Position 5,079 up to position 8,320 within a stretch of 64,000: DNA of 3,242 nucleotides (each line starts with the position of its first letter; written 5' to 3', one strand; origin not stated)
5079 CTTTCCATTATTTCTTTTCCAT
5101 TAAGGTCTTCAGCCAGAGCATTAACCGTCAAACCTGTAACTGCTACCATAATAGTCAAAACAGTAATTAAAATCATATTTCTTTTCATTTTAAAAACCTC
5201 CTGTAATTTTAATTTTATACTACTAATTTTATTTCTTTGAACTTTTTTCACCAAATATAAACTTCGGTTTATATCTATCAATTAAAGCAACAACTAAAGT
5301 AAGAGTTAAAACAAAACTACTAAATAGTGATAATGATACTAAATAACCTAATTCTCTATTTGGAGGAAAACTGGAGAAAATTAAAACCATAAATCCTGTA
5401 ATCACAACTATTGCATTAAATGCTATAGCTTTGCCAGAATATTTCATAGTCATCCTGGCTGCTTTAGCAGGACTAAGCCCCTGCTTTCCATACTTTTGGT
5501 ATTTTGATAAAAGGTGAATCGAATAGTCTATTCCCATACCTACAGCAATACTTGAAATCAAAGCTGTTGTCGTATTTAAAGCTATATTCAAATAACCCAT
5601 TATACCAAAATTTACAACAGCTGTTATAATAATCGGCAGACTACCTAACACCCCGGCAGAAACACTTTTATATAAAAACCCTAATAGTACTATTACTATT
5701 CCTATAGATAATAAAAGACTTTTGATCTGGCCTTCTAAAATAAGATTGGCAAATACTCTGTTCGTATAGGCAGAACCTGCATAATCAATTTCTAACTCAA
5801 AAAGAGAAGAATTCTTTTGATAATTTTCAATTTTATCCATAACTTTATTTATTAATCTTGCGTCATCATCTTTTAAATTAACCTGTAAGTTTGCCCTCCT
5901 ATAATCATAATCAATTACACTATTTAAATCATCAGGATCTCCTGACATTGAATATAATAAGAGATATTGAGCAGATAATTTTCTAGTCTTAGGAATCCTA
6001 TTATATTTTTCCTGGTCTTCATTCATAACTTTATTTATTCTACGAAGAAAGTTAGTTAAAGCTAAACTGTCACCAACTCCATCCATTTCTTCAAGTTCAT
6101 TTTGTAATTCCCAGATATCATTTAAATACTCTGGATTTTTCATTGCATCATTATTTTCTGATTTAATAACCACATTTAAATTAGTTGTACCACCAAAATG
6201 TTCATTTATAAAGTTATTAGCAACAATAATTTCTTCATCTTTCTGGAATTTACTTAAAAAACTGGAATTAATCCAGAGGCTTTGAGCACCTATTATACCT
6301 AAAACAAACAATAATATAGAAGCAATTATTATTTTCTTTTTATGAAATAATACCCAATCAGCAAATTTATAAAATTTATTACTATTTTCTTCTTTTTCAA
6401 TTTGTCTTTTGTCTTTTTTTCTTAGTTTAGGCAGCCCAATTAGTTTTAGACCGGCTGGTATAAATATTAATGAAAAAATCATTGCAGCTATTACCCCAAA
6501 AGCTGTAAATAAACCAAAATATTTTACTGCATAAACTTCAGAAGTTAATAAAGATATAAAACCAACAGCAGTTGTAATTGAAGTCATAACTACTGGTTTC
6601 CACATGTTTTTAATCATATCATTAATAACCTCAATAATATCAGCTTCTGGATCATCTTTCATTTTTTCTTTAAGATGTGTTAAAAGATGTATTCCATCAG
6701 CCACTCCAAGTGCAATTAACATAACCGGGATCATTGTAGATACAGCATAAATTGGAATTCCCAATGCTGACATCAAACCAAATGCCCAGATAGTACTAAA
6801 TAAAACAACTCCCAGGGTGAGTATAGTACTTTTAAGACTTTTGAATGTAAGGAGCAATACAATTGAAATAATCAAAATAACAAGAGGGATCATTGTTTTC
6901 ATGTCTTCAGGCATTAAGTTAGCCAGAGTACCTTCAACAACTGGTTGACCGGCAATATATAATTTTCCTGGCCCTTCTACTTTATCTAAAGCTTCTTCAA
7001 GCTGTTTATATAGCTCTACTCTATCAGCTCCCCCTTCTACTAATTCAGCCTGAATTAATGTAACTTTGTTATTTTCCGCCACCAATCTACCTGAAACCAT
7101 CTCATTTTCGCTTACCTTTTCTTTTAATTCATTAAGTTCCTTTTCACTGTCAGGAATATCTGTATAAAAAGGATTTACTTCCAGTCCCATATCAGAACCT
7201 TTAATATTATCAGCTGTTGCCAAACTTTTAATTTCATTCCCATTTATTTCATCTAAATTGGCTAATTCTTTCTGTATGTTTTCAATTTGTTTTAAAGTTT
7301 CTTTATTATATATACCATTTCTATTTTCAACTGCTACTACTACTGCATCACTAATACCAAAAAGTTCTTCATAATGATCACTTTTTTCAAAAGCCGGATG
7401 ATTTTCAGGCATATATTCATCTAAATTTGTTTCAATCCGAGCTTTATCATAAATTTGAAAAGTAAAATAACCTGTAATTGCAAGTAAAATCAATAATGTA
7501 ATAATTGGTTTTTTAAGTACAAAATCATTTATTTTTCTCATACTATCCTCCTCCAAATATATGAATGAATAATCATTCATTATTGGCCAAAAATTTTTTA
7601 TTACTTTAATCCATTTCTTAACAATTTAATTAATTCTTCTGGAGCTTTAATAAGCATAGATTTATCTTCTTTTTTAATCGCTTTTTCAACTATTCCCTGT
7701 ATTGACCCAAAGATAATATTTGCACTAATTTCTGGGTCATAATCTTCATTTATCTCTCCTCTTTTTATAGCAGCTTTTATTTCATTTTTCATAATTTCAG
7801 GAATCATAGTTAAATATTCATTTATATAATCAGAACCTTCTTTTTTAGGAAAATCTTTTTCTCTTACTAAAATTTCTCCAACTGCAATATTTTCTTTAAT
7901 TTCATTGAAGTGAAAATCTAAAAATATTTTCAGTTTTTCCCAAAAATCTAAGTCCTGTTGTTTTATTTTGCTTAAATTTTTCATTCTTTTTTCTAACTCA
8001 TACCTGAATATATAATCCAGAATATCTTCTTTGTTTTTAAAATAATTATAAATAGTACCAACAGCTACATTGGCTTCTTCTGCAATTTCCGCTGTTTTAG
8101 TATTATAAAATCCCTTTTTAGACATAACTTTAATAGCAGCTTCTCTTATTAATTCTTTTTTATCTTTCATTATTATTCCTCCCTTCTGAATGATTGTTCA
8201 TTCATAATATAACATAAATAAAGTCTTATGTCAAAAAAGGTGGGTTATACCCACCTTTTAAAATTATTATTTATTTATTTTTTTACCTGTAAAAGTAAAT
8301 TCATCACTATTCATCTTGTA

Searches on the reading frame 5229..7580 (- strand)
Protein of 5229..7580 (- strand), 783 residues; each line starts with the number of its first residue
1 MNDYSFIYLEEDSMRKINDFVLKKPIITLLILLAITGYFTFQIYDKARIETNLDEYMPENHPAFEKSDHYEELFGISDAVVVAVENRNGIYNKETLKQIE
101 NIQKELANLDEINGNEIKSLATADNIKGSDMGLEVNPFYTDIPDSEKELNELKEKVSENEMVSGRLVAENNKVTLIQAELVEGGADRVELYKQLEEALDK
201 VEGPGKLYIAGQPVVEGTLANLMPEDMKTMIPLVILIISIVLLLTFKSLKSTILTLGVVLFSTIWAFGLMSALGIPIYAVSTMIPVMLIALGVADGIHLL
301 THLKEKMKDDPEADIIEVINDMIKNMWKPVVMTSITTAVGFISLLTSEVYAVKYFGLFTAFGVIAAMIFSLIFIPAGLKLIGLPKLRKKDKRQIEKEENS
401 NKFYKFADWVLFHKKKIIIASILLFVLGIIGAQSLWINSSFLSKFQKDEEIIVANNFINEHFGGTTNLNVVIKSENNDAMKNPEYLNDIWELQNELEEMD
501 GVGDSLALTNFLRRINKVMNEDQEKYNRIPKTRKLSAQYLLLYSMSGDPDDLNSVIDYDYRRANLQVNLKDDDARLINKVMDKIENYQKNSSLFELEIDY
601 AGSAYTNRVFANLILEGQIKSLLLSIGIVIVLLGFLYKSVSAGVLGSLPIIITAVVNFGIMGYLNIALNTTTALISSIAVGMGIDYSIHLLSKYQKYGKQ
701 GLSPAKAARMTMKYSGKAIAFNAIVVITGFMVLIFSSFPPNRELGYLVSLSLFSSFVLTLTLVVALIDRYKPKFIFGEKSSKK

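Call 6: search_protein_families(library=pfam, proteins=[window:5229-7580:-])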
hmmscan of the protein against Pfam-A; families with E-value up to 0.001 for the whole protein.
window:5229-7580:- (783 aa): 5 families
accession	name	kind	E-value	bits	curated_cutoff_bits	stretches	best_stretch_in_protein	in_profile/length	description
PF03176.21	MMPL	-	1.7e-48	165.7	20.5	2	447-767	5-299/333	MMPL family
PF12349.14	Sterol-sensing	-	2.9e-12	47.2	22.3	1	255-378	12-133/153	Sterol-sensing domain of SREBP cleavage-activation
PF02460.24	Patched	-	1.1e-09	38.7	23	1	250-376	27-152/156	Patched SSD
PF00873.25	ACR_tran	-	2.4e-09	36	28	2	608-766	323-485/1021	AcrB/AcrD/AcrF family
PF02355.23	SecD_SecF_C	-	1.9e-08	34.4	20.5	1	214-377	20-181/189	Protein export membrane protein SecD/SecF, C-terminal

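Call 56: find_encoding_contigs(protein=window:5229-7580:-, flank=10000, max_places=2)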
Protein window:5229-7580:- (783 aa): no gene with exactly this product is on record in the collection.

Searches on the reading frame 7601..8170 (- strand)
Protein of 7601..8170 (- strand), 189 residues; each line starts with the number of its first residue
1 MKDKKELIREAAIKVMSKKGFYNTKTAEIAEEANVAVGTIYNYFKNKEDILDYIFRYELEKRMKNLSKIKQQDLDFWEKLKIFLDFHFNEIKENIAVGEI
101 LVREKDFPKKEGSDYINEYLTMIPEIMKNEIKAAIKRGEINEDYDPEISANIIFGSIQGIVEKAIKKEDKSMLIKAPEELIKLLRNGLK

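Call 6: search_protein_families(library=pfam, proteins=[window:7601-8170:-])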
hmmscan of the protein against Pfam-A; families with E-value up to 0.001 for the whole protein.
window:7601-8170:- (189 aa): 4 families
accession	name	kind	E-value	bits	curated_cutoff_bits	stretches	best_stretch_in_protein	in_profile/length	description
PF00440.29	TetR_N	-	2.9e-16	59.4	24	1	8-53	1-46/47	Bacterial regulatory proteins, tetR family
PF08359.16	TetR_C_4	-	6.4e-08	33.3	21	1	65-185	11-131/133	YsiA-like protein, C-terminal region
PF17932.6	TetR_C_24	-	0.00013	22.6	26.4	1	75-160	3-87/114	Tetracyclin repressor-like, C-terminal domain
PF16925.10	TetR_C_13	-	0.00071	20.4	27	0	120-164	49-93/109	Tetracyclin repressor-like, C-terminal domain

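Call 57: find_encoding_contigs(protein=window:7601-8170:-, flank=10000, max_places=2)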
Protein window:7601-8170:- (189 aa): no gene with exactly this product is on record in the collection.
